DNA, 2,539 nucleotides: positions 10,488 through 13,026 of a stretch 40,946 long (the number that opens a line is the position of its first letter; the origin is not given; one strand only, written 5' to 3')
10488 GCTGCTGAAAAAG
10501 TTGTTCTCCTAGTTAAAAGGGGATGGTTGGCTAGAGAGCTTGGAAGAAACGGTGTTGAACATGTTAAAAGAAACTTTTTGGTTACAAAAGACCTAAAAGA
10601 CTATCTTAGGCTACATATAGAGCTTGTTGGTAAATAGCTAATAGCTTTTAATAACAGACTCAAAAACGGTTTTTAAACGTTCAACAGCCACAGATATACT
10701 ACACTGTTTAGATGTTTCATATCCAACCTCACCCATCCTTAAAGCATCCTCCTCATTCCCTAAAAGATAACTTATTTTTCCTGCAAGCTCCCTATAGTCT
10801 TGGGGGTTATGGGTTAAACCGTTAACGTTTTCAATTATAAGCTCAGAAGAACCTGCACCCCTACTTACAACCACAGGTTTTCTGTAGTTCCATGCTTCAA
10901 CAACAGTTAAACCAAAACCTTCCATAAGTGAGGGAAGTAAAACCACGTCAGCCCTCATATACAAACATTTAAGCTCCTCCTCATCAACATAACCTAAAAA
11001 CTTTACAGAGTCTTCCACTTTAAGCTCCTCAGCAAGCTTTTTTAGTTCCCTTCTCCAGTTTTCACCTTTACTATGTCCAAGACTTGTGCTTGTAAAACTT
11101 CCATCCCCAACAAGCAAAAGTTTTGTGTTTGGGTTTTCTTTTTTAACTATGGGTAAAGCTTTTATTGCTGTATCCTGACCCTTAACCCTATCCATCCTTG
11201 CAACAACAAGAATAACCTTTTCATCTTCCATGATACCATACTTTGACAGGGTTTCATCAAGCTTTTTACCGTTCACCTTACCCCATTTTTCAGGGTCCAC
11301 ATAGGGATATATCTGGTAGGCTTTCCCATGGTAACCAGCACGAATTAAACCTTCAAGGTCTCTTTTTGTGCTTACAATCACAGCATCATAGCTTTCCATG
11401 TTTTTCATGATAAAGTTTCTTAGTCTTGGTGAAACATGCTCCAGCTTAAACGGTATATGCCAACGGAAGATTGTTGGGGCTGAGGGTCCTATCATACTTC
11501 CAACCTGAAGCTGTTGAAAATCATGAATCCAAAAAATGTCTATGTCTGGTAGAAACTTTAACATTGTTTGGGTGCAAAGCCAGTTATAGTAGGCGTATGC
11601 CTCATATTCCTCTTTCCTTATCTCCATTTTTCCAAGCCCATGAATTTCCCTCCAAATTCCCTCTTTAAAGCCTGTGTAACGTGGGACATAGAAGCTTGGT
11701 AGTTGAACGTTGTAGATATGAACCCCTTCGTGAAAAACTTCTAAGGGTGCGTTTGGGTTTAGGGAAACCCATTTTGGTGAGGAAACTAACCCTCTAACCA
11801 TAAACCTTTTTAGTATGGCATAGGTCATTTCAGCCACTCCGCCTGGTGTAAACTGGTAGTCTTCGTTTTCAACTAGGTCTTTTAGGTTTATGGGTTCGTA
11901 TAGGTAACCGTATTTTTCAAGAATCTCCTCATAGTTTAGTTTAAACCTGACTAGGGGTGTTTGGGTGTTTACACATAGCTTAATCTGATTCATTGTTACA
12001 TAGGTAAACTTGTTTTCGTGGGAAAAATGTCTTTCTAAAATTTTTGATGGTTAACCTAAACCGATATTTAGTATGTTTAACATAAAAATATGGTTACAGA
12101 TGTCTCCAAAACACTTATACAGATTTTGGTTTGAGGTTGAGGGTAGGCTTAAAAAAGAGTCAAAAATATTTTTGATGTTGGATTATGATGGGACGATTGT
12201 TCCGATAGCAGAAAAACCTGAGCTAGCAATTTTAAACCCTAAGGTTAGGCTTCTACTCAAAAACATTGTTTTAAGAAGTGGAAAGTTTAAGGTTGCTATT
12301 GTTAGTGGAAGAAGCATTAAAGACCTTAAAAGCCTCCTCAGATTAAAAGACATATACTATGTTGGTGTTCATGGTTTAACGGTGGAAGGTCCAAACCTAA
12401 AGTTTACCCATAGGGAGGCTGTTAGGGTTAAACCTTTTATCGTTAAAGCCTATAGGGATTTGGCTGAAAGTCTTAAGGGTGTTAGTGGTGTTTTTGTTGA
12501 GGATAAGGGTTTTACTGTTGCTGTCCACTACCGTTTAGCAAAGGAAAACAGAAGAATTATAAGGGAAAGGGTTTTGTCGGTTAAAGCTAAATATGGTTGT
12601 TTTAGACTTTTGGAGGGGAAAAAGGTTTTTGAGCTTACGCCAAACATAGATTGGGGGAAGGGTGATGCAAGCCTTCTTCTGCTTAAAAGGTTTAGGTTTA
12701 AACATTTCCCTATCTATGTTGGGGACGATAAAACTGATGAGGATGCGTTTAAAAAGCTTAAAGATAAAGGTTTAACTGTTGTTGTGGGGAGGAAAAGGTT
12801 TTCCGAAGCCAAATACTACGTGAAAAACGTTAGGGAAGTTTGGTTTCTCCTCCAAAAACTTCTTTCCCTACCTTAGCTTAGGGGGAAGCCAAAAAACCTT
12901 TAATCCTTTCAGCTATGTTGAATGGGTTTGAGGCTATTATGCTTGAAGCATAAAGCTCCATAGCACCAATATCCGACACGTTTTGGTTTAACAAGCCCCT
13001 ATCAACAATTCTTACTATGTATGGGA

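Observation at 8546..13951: Compact five-gene trehalose cluster without canonical OtsA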

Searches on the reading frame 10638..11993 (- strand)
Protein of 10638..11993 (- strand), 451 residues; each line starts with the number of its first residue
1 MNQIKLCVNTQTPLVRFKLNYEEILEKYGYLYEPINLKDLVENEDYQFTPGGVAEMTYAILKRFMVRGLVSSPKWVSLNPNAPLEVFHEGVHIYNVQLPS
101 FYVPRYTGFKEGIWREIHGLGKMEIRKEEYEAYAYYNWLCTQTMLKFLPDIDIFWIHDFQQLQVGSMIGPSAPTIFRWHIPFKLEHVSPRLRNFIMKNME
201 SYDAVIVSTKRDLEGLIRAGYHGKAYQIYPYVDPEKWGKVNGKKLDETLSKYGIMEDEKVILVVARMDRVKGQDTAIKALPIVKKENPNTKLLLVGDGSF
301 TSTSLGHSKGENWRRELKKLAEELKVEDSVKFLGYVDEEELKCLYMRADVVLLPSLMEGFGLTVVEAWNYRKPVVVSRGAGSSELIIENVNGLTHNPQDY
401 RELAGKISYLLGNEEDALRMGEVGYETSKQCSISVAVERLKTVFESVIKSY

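Call 3: search_protein_families(library=pfam, proteins=[window:10638-11993:-])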
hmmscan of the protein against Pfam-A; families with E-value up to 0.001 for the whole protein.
window:10638-11993:- (451 aa): 6 families
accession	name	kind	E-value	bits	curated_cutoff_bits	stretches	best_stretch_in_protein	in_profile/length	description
PF00534.26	Glycos_transf_1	-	4.1e-41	140.8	26.4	1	250-426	7-171/172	Glycosyl transferases group 1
PF13692.12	Glyco_trans_1_4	-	1.2e-31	110.3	27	1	258-413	1-142/142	Glycosyl transferases group 1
PF20706.3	GT4-conflict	-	5.8e-16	58.9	26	1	257-392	196-326/385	Family 4 Glycosyltransferase in conflict systems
PF00982.27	Glyco_transf_20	-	4.6e-09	36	32.5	1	256-415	273-441/473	Glycosyltransferase family 20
PF21269.3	TreT_GT1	-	7.2e-09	35.9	27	1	115-210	49-140/144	Trehalose synthase, N-terminal domain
PF13524.12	Glyco_trans_1_2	-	7e-05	23.3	25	1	297-427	22-128/144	Glycosyl transferase-like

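Call 4: search_protein_families(library=ncbifam, proteins=[window:10638-11993:-])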
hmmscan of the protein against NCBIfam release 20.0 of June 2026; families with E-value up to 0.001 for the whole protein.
window:10638-11993:- (451 aa): 43 families (the best 25 are shown)
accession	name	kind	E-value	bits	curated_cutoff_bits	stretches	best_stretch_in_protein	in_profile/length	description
NF041876.1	EPS_EpsE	equivalog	3.8e-26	92.2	400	1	261-425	217-373/389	exopolysaccharide biosynthesis GT4 family glycosyltransferase EpsE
TIGR03999.1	thiol_BshA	equivalog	6.8e-25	87.8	273.7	1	222-448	166-374/375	N-acetyl-alpha-D-glucosaminyl L-malate synthase BshA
TIGR04157.1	glyco_rSAM_CFB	subfamily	9.7e-24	84.1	400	1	247-401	216-354/406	TIGR04157 family glycosyltransferase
TIGR03449.1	mycothiol_MshA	equivalog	1.1e-23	83.8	462.5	1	200-448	163-404/406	D-inositol-3-phosphate glycosyltransferase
TIGR03088.1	stp2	hypoth_equivalog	8.1e-20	71.2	409.05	1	193-447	131-373/374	TIGR03088 family PEP-CTERM/XrtA system glycosyltransferase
NF041139.1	TreT_Thcocales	equivalog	2.7e-19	69.3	775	1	148-445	122-410/412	trehalose synthase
TIGR04047.1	MSMEG_0565_glyc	hypoth_equivalog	3e-19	69.3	259.85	1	188-415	125-343/373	MSMEG_0565 family glycosyltransferase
NF049988.1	MGlcDAGSynMgs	equivalog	3.7e-17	62.8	400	1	201-398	154-340/398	alpha-monoglucosyldiacylglycerol synthase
NF012028.0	PRK15484.1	subfamily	5.2e-16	58.7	618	1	245-415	180-346/380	lipopolysaccharide N-acetylglucosaminyltransferase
TIGR02149.1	glgA_Coryne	subfamily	5.6e-16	58.6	302.4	1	222-445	168-388/391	glycogen synthase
NF038295.1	EPS_HpsP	equivalog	1.1e-15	57.5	550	1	245-430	194-369/388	hormogonium polysaccharide biosynthesis glycosyltransferase HpsP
NF038229.1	Glyco4_Geo_Pelo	equivalog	2e-15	56.7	400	1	256-448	159-337/338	GPMC system family 4 glycosyltransferase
TIGR04063.1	stp3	hypoth_equivalog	1.2e-14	54.1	442.05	1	217-447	174-395/397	TIGR04063 family PEP-CTERM/XrtA system glycosyltransferase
TIGR02400.1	trehalose_OtsA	equivalog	2.2e-14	53.1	564.85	1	44-407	16-416/456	alpha,alpha-trehalose-phosphate synthase (UDP-forming)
NF041010.1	glycosy_Agl16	equivalog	2.5e-14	52.9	575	1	202-446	134-350/352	glycosylation protein Agl16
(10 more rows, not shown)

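Call 11: search_solved_structures(query=window:10638-11993:-, max_evalue=0.001)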
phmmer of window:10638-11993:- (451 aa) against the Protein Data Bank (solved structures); distinct sequences matched with E-value up to 0.001: 67 (the best 60 are shown).
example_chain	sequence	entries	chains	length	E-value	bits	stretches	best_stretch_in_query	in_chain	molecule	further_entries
6kih_A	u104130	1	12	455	1.5e-17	66.9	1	251-427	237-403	Tll1590 protein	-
3c4q_A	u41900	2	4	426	1.7e-17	66.7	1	199-448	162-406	Predicted glycosyltransferases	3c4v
3c48_A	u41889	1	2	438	1.9e-17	66.6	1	199-448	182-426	Predicted glycosyltransferases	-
6zj4_AAA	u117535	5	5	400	1.2e-16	63.9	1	121-427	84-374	Trehalose phosphorylase/synthase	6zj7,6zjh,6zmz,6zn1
2x6q_A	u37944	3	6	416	1.2e-15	60.6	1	123-439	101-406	TREHALOSE-SYNTHASE TRET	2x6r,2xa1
2xa2_A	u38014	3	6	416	8e-15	57.9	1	123-439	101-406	TREHALOSE-SYNTHASE TRET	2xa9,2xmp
5i45_A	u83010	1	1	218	3.5e-12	49.2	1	263-446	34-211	Glycosyl transferases group 1 family protein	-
2jjm_A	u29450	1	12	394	1.1e-11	47.5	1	188-448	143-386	GLYCOSYL TRANSFERASE, GROUP 1 FAMILY PROTEIN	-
3mbo_A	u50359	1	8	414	1.3e-11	47.3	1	188-448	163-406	Glycosyltransferase, group 1 family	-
5d00_A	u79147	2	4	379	1.2e-10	44.2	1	188-422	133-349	N-acetyl-alpha-D-glucosaminyl L-malate synthase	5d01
8dvz_A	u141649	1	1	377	1.4e-10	43.9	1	327-424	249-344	N, N'-diacetylbacillosaminyl-diphospho-undecaprenol alpha-1,3-N-acetylgalactosaminyltransf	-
6n1x_A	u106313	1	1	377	2.9e-10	42.9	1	248-392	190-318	Glycosyltransferase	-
6d9t_A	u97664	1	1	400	3.4e-10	42.7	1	248-392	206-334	Glycosyl transferase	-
4xso_B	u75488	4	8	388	3.5e-10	42.6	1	149-411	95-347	Alr3699 protein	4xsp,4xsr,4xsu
8dqd_A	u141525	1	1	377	3.7e-10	42.5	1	327-424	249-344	N, N'-diacetylbacillosaminyl-diphospho-undecaprenol alpha-1,3-N-acetylgalactosaminyltransf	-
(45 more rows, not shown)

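Call 12: find_homologous_proteins(query=window:10638-11993:-, max_evalue=1e-10)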
Query window:10638-11993:- (451 aa): 788 proteins with E <= 1e-10 among 8000 candidates; the best 120 are listed.
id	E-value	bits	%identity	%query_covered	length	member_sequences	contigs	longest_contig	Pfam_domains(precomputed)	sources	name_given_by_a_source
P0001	0.0e+0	1034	100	100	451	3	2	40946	PF00534.27,PF00982.28,PF20706.4,PF13692.13,PF21269.4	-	-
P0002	1.8e-247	840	78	100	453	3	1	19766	PF00534.27,PF00982.28,PF20706.4,PF13692.13,PF21269.4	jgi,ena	-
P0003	4.3e-233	792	75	100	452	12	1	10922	PF00534.27,PF00982.28,PF13524.13,PF20706.4,PF13692.13,PF21269.4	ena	-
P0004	1.5e-228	777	72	100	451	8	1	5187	PF00534.27,PF00982.28,PF13524.13,PF20706.4,PF13692.13,PF21269.4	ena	-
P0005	3.2e-228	776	74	100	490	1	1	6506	PF00534.27,PF00982.28,PF13524.13,PF20706.4,PF13692.13,PF21269.4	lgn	-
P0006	3.5e-207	707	66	100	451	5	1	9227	PF00534.27,PF00982.28,PF13524.13,PF20706.4,PF13692.13,PF21269.4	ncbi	-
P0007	2.6e-206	704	66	100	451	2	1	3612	PF00534.27,PF00982.28,PF13524.13,PF20706.4,PF13692.13,PF21269.4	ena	-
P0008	6.9e-206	703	66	100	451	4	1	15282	PF00534.27,PF00982.28,PF20706.4,PF13692.13,PF21269.4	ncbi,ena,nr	ncbi:MAG: glycosyltransferase family 1 protein [Thermoprotei archaeon]|nr:MAG: glycosyltransferase f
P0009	3.2e-200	684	65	97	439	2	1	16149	PF00534.27,PF00982.28,PF13524.13,PF20706.4,PF13692.13,PF21269.4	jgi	-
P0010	2.6e-197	674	66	100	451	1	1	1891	PF00534.27,PF00982.28,PF13524.13,PF20706.4,PF13692.13,PF21269.4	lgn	-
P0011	3.7e-194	664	63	99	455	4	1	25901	PF00534.27,PF00982.28,PF20706.4,PF13692.13,PF21269.4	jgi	-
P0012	3.2e-191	654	61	100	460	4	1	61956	PF00534.27,PF00982.28,PF13524.13,PF20706.4,PF13692.13,PF21269.4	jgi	-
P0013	1.7e-181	622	60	99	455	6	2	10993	PF00534.27,PF00982.28,PF13524.13,PF20706.4,PF13692.13,PF21269.4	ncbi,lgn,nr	ncbi:MAG: glycosyltransferase family 4 protein [Candidatus Verstraetearchaeota archaeon]|nr:glycosyl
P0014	1.2e-177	610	59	100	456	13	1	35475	PF00534.27,PF00982.28,PF20706.4,PF13692.13,PF21269.4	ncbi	-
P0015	1.0e-173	597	57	100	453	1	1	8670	PF00534.27,PF00982.28,PF20706.4,PF13692.13,PF21269.4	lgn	-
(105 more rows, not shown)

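Call 15: find_related_loci(query=A1, collection=genome_contigs, flank=10000)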
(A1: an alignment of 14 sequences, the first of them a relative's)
Query A1 (451 aa) in genome_contigs; peptide patterns used: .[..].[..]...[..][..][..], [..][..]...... (x = any residue, [..] = any of these).
330 stretches matched a pattern; 245 encode a relative of the query (tblastn E <= 1e-3); the best 80 are kept; 80 distinct loci.
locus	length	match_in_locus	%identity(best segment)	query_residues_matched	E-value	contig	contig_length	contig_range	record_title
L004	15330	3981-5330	78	1-450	0e+0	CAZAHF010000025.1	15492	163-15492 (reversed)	MAG TPA_asm: uncultured Candidatus Bathyarchaeia archaeon isolate binchicken_co184_336 genome assembly, contig: NODE_685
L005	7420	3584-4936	74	1-451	0e+0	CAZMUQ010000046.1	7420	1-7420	MAG TPA_asm: uncultured Candidatus Bathyarchaeia archaeon isolate binchicken_co184_348 genome assembly, contig: NODE_207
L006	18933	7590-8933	66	3-450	0e+0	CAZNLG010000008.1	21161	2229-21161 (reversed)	MAG TPA_asm: uncultured Candidatus Bathyarchaeia archaeon isolate binchicken_co184_645 genome assembly, contig: NODE_412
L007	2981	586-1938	66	1-451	0e+0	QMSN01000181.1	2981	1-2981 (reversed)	MAG: Thermoprotei archaeon isolate B19_G17 B19_Guay17_scaffold_23792, whole genome shotgun sequence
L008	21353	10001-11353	63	1-451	0e+0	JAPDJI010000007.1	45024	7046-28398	MAG: Candidatus Methanomethylicia archaeon isolate S9B5_HD70 c_000000000294, whole genome shotgun sequence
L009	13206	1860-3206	61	3-451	0e+0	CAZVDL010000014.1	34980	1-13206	MAG TPA_asm: uncultured Nitrososphaerota archaeon isolate SRP141552_co1_137 genome assembly, contig: NODE_435_length_349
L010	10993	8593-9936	60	3-450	0e+0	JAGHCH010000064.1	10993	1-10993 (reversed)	MAG: Candidatus Methanomethylicota archaeon isolate AUK277 PB_MBMC_231_c_000000000119, whole genome shotgun sequence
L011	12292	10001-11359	59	1-451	0e+0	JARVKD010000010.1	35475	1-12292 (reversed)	MAG: Nitrososphaeria archaeon isolate JZ2_bin.220247 NODE_10_length_35475_cov_1.68059, whole genome shotgun sequence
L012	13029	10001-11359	58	1-451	0e+0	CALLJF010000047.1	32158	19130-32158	MAG: uncultured Nitrososphaerales archaeon isolate S1_Bin_METABAT__299_1 genome assembly, contig: c_000002864439, whole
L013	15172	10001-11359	58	1-451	2e-179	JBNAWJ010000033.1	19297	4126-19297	MAG: Nitrososphaerales archaeon isolate Kamch4342-D-MF-061 bin18.fa-33, whole genome shotgun sequence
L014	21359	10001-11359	58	1-451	2e-178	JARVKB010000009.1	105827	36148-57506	MAG: Nitrososphaeria archaeon isolate DRTY6_bin.138 NODE_667_length_105827_cov_3.38002, whole genome shotgun sequence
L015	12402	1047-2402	51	4-451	7e-158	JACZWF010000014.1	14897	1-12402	MAG: Thaumarchaeota archaeon isolate B1T1B5 B1T1B5_NODE4155, whole genome shotgun sequence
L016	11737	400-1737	51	3-445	9e-157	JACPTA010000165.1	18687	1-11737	MAG: Thaumarchaeota archaeon isolate NC_groundwater_720_Ag_S-0.2um_54_9 S36_SO-2_scaffold_482818, whole genome shotgun s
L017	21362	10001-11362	50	1-451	1e-155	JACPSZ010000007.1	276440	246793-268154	MAG: Thaumarchaeota archaeon isolate NC_groundwater_719_Ag_S-0.2um_45_15 S36_SO-2_scaffold_38968, whole genome shotgun s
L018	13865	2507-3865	50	1-451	1e-155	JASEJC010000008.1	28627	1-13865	MAG: Candidatus Hodarchaeaceae archaeon isolate Yes71-22 NODE_8_length_28627_cov_9.776249, whole genome shotgun sequence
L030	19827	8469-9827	48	1-451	4e-145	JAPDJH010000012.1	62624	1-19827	MAG: Hadesarchaea archaeon isolate S4B4_HD70 c_000000000174, whole genome shotgun sequence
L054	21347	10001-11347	48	1-451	2e-142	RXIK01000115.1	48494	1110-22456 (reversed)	MAG: Methanosarcinales archaeon isolate ANME-2c-GOS DD1S77SP2S22A_scaffold_135, whole genome shotgun sequence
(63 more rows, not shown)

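Call 52: search_protein_families(library=pfam, proteins=[L054:11365-12015:+, L054:6394-8748:-, L054:8762-9808:-, L030:9826-10872:-, L030:12064-12888:+], max_evalue=0.001)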
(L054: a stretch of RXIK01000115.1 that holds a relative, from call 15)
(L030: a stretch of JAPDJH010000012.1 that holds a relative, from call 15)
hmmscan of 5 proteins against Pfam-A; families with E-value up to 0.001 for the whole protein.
L054:11365-12015:+ (216 aa): 1 family
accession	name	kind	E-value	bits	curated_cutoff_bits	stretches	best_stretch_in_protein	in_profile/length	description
PF19027.5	DUF5752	-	2.5e-56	190.8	23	1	2-209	2-208/208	Family of unknown function (DUF5752)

L054:6394-8748:- (784 aa): 3 families
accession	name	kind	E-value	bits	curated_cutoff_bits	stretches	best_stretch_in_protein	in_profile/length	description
PF03632.21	Glyco_hydro_65m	-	4.8e-117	391.5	27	1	318-693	1-371/371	Glycosyl hydrolase family 65 central catalytic domain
PF03636.21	Glyco_hydro_65N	-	1.7e-46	159.2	26.6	1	11-259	2-233/233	Glycosyl hydrolase family 65, N-terminal domain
PF03633.20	Glyco_hydro_65C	-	2e-09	37.5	22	1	713-762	6-54/62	Glycosyl hydrolase family 65, C-terminal domain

L054:8762-9808:- (348 aa): 6 families
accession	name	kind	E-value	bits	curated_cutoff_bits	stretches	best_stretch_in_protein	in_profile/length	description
PF00534.26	Glycos_transf_1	-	2.7e-30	105.6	26.4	1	175-313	12-155/172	Glycosyl transferases group 1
PF13692.12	Glyco_trans_1_4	-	9.5e-24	84.7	27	1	180-312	3-138/142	Glycosyl transferases group 1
PF13439.12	Glyco_transf_4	-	6.3e-13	49.5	28.5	1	18-130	1-111/170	Glycosyltransferase Family 4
PF13579.12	Glyco_trans_4_4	-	1.4e-08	35.7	29.7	1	19-124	1-106/158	Glycosyl transferase 4-like domain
PF13524.12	Glyco_trans_1_2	-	7.7e-06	26.3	25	1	197-315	6-113/144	Glycosyl transferase-like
PF20706.3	GT4-conflict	-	0.00036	20.1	26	0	250-284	280-313/385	Family 4 Glycosyltransferase in conflict systems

L030:9826-10872:- (348 aa): 3 families
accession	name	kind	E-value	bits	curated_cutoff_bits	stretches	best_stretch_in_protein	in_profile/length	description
PF00924.24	MS_channel_2nd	-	7.8e-19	68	20.2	1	170-235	2-66/68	Mechanosensitive ion channel, beta-domain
PF21088.3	MS_channel_1st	-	3.8e-11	43.2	23.1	1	127-168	1-42/42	Mechanosensitive ion channel, transmembrane helices 2/3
PF21082.3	MS_channel_3rd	-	4.3e-07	30.7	21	1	245-331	2-88/88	Mechanosensitive ion channel MscS, C-terminal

L030:12064-12888:+ (274 aa): 3 families
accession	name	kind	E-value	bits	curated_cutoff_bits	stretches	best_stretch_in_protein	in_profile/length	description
PF02358.22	Trehalose_PPase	-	1.3e-46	159.1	27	1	45-260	1-231/235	Trehalose-phosphatase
PF08282.18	Hydrolase_3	-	9.7e-08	32.5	20.9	1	44-97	1-50/255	haloacid dehalogenase-like hydrolase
PF05116.19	S6PP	-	0.00034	20.7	20.3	0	203-246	165-207/247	Sucrose-6F-phosphate phosphohydrolase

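Call 75: search_protein_families(library=pfam, proteins=[L005:909-1997:+, L005:2035-2697:+, L006:5836-7398:-, L006:11925-12809:-, L006:12978-13586:-, L006:13602-15524:-, L008:8212-8997:+, L008:8975-9529:-, L008:13966-15207:+, L008:15204-16724:+], max_evalue=0.00001)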
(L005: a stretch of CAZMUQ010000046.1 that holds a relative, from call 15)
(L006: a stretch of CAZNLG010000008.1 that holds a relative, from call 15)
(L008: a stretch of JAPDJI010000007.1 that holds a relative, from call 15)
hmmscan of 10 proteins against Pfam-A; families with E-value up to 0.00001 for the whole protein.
L005:909-1997:+ (362 aa): 1 family
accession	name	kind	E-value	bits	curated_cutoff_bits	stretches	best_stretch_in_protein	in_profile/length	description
PF09890.14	DUF2117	-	6.7e-78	262.4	25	1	7-331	1-324/325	Uncharacterized protein conserved in archaea (DUF2117)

L005:2035-2697:+ (220 aa): 0 families

L006:5836-7398:- (520 aa): 3 families
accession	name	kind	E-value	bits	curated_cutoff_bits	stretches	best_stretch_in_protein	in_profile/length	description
PF04042.21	DNA_pol_E_B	-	7e-22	78.3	29.1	1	257-461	1-202/210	DNA polymerase alpha/epsilon subunit B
PF00149.33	Metallophos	-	2.1e-11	45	21.5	1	256-465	2-190/191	Calcineurin-like phosphoesterase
PF12850.12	Metallophos_2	-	1.5e-07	32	27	1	294-489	23-142/154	Calcineurin-like phosphoesterase superfamily domain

L006:11925-12809:- (294 aa): 2 families
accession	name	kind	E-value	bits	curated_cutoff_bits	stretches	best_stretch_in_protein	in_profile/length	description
PF00924.24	MS_channel_2nd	-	1.2e-16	61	20.2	1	102-167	2-67/68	Mechanosensitive ion channel, beta-domain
PF21082.3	MS_channel_3rd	-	2.3e-12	47.6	21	1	179-259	5-88/88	Mechanosensitive ion channel MscS, C-terminal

L006:12978-13586:- (202 aa): 2 families
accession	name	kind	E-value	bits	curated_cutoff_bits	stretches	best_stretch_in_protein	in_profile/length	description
PF13510.11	Fer2_4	-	1.4e-21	76.8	22.8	1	3-81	2-81/82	2Fe-2S iron-sulfur cluster binding domain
PF00111.32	Fer2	-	2.9e-10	40.4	21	1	8-59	2-51/77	2Fe-2S iron-sulfur cluster binding domain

L006:13602-15524:- (640 aa): 12 families
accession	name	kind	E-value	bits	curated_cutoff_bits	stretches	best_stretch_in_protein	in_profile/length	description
PF01512.22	Complex1_51K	-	1.1e-44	152.4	31.2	1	183-354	1-149/150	Nuo51 FMN-binding domain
PF10589.14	NADH_4Fe-4S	-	2.2e-31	108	23.5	1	465-549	1-85/85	NADH-ubiquinone oxidoreductase-F iron-sulfur binding region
PF00037.32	Fer4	-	4.2e-13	48.9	21.1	2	597-618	2-23/24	4Fe-4S binding domain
PF12837.12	Fer4_6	-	1.8e-10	40.7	25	1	597-617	3-23/24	4Fe-4S binding domain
PF01257.25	2Fe-2S_thioredx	-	2.4e-09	37.6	24.8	1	25-105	61-143/145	Thioredoxin-like [2Fe-2S] ferredoxin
PF10531.15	SLBB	-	1.5e-08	34.8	27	1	378-427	2-54/55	SLBB domain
PF12838.12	Fer4_7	-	6.1e-08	33.4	27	1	572-617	1-52/52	4Fe-4S dicluster domain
PF13237.11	Fer4_10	-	2.5e-07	31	25.5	1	566-614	2-53/53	4Fe-4S dicluster domain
PF14697.11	Fer4_21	-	2.6e-07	31.1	35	1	568-618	3-57/59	4Fe-4S dicluster domain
PF12797.12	Fer4_2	-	2.2e-06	27.7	24.5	0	597-615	4-22/22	4Fe-4S binding domain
PF22461.2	SLBB_2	-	3.8e-06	27.4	27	1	377-423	2-49/79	SLBB domain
PF13187.11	Fer4_9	-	4.5e-06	27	27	1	572-617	1-51/52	4Fe-4S dicluster domain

L008:8212-8997:+ (261 aa): 1 family
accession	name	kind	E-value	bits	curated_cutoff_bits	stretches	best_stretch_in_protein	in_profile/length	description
PF01966.28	HD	-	5.5e-09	36.8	22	1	88-175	21-115/116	HD domain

L008:8975-9529:- (184 aa): 3 families
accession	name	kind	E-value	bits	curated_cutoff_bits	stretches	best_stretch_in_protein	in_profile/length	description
PF03266.21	NTPase_1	-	4.7e-58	196.2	23.9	1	5-170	2-167/168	NTPase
PF10649.15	DUF2478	-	1.4e-07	31.7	22.3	1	16-137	13-132/159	Protein of unknown function (DUF2478)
PF13401.12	AAA_22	-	1.8e-06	28.8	27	1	5-125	8-108/130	AAA domain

L008:13966-15207:+ (413 aa): 2 families
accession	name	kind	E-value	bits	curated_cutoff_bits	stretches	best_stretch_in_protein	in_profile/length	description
PF22691.2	Thiolase_C_1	-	2.7e-30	105.4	28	1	272-410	17-144/144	Thiolase C-terminal domain-like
PF00108.29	Thiolase_N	-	2.2e-10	40.8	26.4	1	18-204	2-202/260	Thiolase, N-terminal domain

L008:15204-16724:+ (506 aa): 1 family
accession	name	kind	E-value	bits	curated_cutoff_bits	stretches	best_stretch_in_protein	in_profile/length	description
PF08541.16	ACP_syn_III_C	-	7.2e-13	49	26.6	1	375-458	2-85/90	3-Oxoacyl-[acyl-carrier-protein (ACP)] synthase III C terminal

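Call 97: search_solved_structures(query=L054:11365-12015:+, max_evalue=0.01)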
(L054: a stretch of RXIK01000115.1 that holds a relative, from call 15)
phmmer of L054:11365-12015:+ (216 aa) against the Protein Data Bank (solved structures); distinct sequences matched with E-value up to 0.01: 1.
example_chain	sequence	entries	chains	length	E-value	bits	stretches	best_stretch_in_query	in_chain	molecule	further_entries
4cso_A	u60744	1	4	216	2.4e-22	83.1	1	2-210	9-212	ORFY PROTEIN, TRANSCRIPTION FACTOR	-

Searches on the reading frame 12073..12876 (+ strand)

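Call 3: search_protein_families(library=pfam, proteins=[window:12073-12876:+])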
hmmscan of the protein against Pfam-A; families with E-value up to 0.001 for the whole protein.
window:12073-12876:+ (267 aa): 1 family
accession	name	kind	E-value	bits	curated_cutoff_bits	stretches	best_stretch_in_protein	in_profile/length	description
PF02358.22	Trehalose_PPase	-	1.4e-37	129.5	27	1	35-241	1-218/235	Trehalose-phosphatase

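Call 4: search_protein_families(library=ncbifam, proteins=[window:12073-12876:+])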
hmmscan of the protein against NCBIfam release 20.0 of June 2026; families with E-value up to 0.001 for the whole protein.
window:12073-12876:+ (267 aa): 5 families
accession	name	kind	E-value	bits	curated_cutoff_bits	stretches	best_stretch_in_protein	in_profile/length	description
NF011071.0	PRK14501.1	equivalog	2.7e-44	151.5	634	1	24-264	486-725/729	bifunctional alpha,alpha-trehalose-phosphate synthase (UDP-forming)/trehalose-phosphatase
TIGR00685.1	T6PP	equivalog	5.8e-39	134.4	68.05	1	32-264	4-249/250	trehalose-phosphatase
NF007560.0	PRK10187.1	equivalog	1.5e-25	90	327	1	33-263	16-243/266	trehalose-phosphatase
TIGR01484.1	HAD-SF-IIB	subfamily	1.1e-20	74.6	41.8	1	34-232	2-218/221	HAD-IIB family hydrolase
TIGR01662.1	HAD-SF-IIIA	subfamily_domain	0.00034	20.7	44.6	0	34-84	3-55/141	HAD-IIIA family hydrolase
